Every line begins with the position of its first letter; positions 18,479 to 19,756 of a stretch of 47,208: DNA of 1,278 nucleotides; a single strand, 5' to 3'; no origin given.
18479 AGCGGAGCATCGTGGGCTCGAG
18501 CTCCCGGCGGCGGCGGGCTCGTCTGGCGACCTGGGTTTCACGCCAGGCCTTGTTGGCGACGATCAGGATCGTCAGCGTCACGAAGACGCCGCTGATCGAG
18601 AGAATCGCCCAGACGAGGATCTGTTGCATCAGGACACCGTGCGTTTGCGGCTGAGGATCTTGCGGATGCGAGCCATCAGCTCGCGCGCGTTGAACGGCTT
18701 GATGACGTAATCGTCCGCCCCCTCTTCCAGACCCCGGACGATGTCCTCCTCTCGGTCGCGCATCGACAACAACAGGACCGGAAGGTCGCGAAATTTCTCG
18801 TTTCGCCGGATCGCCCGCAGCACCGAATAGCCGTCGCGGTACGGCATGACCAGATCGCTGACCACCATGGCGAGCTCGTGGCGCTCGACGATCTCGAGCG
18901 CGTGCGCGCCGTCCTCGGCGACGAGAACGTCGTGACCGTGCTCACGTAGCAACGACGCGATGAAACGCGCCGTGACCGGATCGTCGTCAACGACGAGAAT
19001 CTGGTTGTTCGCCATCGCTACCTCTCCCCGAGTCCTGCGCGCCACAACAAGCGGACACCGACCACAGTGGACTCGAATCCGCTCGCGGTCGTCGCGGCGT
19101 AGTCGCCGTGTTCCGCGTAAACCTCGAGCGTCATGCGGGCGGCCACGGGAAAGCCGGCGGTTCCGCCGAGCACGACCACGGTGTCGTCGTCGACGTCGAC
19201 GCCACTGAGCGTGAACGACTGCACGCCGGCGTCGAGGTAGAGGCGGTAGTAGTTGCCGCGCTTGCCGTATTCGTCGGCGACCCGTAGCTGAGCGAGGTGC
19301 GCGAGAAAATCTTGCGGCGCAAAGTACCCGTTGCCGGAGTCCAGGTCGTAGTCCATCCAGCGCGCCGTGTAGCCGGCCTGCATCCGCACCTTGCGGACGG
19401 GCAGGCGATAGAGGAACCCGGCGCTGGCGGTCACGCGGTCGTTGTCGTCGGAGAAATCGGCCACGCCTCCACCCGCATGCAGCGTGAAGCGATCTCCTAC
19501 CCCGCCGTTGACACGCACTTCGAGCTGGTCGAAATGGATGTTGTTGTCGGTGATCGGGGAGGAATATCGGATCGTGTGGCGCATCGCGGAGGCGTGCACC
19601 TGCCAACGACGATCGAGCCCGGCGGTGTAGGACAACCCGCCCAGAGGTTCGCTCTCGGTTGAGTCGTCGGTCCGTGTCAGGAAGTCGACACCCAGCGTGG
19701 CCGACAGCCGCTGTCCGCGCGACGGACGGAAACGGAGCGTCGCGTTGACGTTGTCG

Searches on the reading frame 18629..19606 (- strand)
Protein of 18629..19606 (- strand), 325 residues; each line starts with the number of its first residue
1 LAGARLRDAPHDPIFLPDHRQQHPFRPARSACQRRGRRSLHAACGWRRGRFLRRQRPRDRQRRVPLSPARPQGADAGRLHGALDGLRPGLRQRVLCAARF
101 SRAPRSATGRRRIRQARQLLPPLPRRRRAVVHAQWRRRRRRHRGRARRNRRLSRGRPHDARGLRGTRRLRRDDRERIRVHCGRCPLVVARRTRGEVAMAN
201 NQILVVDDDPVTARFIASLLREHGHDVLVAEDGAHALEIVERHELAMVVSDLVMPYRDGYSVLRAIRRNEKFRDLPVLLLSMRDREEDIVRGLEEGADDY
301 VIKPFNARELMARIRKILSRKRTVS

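Call 26: search_protein_families(library=pfam, proteins=[window:18629-19606:-], max_evalue=0.001)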
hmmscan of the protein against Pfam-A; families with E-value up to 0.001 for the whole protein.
window:18629-19606:- (325 aa): 1 family
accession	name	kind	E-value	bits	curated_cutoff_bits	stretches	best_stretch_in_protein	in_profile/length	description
PF00072.30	Response_reg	-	1.9e-27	96.1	30.2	1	203-315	1-111/111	Response regulator receiver domain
